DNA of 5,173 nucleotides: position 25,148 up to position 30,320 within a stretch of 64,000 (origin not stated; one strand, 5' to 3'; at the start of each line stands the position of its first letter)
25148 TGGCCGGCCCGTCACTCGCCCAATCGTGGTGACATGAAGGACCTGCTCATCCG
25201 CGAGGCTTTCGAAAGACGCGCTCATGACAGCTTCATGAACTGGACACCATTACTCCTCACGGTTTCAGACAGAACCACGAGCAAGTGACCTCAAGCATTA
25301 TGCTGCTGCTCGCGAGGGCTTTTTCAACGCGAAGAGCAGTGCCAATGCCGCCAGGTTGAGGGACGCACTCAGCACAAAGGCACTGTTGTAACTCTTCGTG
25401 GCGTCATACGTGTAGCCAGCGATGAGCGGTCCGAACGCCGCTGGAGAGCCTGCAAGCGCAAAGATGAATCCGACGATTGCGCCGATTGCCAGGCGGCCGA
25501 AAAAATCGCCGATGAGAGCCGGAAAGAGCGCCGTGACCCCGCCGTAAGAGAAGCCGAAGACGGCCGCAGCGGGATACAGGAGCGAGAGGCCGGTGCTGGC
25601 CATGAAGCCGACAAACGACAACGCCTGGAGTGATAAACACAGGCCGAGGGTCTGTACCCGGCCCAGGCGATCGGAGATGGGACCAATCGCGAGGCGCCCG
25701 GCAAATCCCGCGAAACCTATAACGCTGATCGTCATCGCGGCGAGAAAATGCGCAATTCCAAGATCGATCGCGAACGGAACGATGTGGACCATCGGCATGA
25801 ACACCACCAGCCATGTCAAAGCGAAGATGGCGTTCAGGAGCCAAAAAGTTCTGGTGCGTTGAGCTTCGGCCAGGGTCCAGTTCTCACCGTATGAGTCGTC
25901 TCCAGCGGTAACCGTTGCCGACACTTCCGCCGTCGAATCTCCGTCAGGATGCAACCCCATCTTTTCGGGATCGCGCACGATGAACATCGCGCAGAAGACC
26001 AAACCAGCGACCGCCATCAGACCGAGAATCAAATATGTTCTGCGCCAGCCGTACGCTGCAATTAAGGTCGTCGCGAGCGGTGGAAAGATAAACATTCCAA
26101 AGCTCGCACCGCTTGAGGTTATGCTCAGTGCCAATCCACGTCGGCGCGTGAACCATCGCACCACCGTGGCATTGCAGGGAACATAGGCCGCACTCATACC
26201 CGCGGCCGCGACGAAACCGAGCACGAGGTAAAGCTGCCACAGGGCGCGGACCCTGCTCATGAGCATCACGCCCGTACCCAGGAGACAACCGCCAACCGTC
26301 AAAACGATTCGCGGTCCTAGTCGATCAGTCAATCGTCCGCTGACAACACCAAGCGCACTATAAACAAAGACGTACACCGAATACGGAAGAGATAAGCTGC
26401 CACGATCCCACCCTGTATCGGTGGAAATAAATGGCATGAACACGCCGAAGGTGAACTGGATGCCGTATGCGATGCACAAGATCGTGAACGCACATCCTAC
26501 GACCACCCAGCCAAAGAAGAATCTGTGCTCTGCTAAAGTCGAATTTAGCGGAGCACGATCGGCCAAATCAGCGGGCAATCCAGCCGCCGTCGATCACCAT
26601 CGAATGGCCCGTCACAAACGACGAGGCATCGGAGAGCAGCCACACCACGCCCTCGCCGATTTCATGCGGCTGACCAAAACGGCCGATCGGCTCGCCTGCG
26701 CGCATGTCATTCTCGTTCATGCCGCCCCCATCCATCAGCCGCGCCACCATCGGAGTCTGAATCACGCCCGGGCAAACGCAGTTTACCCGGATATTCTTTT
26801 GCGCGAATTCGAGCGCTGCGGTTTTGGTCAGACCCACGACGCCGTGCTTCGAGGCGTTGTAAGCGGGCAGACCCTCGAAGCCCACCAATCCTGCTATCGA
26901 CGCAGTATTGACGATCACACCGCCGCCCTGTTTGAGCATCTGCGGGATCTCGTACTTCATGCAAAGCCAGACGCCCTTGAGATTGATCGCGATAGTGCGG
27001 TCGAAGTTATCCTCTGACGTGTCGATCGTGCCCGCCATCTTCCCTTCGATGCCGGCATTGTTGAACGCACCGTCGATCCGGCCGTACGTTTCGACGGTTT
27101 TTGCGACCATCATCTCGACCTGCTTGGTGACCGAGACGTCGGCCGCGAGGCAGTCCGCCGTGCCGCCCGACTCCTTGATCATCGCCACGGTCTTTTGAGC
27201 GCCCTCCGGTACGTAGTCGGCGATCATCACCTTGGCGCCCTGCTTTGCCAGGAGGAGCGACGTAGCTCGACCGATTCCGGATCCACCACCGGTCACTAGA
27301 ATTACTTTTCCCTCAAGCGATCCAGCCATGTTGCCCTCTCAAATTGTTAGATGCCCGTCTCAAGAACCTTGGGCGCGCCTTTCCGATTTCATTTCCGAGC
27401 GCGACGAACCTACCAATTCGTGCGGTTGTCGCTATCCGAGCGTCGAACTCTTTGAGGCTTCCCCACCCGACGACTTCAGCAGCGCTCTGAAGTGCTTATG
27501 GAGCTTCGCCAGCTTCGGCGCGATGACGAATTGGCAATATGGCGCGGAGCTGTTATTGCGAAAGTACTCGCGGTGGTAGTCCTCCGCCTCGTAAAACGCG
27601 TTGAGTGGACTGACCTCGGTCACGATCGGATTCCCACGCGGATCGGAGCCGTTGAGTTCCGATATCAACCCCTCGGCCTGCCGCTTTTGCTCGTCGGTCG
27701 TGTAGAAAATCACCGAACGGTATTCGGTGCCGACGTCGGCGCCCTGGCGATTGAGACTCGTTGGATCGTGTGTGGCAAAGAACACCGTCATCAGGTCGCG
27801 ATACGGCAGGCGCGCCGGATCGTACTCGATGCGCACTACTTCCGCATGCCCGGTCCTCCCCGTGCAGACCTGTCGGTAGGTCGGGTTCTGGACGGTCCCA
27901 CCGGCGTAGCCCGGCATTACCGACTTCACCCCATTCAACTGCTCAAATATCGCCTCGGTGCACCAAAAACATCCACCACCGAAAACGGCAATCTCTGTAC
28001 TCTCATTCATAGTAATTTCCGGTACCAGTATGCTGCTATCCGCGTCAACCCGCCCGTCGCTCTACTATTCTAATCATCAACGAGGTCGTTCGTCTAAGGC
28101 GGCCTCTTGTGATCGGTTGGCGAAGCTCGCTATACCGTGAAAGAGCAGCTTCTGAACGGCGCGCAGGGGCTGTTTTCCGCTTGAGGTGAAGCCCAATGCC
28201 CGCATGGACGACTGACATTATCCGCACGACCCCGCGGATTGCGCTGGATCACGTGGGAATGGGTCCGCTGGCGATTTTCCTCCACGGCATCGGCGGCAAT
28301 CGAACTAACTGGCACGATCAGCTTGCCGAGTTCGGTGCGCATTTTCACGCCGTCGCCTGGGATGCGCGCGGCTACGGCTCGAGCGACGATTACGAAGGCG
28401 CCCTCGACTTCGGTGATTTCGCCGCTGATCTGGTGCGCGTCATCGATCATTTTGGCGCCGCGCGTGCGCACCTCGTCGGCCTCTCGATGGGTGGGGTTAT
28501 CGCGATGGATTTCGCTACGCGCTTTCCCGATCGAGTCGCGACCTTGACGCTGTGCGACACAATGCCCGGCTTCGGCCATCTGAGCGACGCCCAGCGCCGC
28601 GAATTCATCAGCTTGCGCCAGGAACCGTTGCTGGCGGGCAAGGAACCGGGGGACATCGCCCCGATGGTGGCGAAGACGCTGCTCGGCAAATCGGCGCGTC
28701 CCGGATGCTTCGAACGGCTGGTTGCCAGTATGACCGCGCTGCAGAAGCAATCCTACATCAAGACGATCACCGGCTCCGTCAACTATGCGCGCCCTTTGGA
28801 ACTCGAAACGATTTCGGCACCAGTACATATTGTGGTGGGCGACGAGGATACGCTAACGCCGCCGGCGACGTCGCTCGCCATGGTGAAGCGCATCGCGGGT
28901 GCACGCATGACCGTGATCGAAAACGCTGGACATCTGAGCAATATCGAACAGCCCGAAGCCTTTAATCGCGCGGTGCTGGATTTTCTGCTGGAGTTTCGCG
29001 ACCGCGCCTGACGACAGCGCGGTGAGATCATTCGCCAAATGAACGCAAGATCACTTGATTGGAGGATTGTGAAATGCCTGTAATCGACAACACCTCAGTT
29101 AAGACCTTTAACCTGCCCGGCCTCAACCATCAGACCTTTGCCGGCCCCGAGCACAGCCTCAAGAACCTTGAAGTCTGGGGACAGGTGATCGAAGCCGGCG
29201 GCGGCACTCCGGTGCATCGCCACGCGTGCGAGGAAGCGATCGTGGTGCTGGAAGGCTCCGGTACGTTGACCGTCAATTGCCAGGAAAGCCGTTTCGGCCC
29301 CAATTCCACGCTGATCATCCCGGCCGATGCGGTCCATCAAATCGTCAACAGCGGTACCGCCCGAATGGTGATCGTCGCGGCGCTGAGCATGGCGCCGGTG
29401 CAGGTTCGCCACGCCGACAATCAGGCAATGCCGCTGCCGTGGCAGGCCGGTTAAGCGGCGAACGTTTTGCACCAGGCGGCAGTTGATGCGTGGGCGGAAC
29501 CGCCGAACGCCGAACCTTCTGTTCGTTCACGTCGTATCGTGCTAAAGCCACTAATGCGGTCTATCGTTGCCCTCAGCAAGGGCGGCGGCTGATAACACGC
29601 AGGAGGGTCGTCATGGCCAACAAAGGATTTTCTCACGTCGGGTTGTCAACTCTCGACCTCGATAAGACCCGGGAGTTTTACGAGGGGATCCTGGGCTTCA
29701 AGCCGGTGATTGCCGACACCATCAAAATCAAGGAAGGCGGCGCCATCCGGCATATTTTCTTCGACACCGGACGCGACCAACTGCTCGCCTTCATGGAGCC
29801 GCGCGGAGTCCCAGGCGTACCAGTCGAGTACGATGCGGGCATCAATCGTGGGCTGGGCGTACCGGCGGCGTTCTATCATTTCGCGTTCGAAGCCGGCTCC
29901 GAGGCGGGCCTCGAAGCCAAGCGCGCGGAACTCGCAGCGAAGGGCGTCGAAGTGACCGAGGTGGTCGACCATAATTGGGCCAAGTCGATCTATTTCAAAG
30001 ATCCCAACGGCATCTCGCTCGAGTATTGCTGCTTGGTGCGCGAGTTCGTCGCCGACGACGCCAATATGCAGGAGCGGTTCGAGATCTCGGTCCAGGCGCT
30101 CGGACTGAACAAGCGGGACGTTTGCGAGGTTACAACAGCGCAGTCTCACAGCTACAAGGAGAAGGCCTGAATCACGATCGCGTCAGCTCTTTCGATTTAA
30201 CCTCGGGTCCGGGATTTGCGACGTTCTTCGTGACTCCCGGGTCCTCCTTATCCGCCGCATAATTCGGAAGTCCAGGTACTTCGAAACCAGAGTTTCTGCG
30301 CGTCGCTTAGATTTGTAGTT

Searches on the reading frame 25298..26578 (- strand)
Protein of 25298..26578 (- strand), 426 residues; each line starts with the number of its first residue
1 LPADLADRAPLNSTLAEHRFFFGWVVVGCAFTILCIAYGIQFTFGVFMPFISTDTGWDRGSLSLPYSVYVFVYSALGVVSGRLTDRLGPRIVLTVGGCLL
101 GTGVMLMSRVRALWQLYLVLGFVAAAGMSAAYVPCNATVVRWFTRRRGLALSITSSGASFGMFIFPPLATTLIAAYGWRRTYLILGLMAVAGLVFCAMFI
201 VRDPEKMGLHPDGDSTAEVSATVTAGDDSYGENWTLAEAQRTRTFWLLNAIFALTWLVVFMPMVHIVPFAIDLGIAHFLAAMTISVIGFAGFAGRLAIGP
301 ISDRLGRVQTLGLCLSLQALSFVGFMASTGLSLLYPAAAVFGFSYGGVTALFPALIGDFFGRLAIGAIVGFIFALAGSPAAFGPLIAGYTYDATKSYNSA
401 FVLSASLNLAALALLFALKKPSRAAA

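Call 55: search_protein_families(library=pfam, proteins=[window:25298-26578:-], max_evalue=0.01)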
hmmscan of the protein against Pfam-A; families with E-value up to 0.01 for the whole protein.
window:25298-26578:- (426 aa): 1 family
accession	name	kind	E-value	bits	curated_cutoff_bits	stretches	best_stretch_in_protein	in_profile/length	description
PF07690.21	MFS_1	-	1.9e-56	191.9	33.4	2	31-375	2-338/347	Major Facilitator Superfamily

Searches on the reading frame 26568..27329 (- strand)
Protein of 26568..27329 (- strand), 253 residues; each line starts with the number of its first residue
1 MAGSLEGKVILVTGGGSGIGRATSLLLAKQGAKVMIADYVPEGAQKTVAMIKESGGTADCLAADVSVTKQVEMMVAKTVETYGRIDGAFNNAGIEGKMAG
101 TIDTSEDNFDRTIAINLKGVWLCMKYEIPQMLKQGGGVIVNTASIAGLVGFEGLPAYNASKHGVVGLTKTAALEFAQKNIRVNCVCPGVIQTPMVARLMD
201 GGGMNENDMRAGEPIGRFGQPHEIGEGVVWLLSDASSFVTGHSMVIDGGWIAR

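Call 55: search_protein_families(library=pfam, proteins=[window:26568-27329:-], max_evalue=0.01)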
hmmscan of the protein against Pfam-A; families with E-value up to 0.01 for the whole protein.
window:26568-27329:- (253 aa): 4 families
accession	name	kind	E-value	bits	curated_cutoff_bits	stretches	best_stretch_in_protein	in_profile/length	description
PF13561.12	adh_short_C2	-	2.7e-68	230.5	27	1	17-250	6-235/236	Enoyl-(Acyl carrier protein) reductase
PF00106.31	adh_short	-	4e-59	199.8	26.6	1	8-198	1-190/195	short chain dehydrogenase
PF08659.16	KR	-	1.1e-13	51.9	22.6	1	10-160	3-152/180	KR domain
PF23441.1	SDR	-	0.00037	20.4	27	1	146-249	149-254/258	SDR-like rossmann domain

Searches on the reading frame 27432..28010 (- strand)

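Call 55: search_protein_families(library=pfam, proteins=[window:27432-28010:-], max_evalue=0.01)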
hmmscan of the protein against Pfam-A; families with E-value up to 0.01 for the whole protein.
window:27432-28010:- (192 aa): 1 family
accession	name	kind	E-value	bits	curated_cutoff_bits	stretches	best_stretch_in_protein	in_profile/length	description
PF01625.27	PMSR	-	2.3e-64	216.7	23.7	1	8-160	2-153/153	Peptide methionine sulfoxide reductase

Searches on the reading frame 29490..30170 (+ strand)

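Call 55: search_protein_families(library=pfam, proteins=[window:29490-30170:+], max_evalue=0.01)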
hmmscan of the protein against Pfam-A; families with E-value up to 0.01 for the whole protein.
window:29490-30170:+ (226 aa): 2 families
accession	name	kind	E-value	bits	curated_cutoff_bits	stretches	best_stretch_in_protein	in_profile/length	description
PF00903.31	Glyoxalase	-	9.4e-16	58.7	20.6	1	47-179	2-121/121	Glyoxalase/Bleomycin resistance protein/Dioxygenase superfamily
PF13669.12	Glyoxalase_4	-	7.4e-07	29.9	27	1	49-158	2-96/109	Glyoxalase/Bleomycin resistance protein/Dioxygenase superfamily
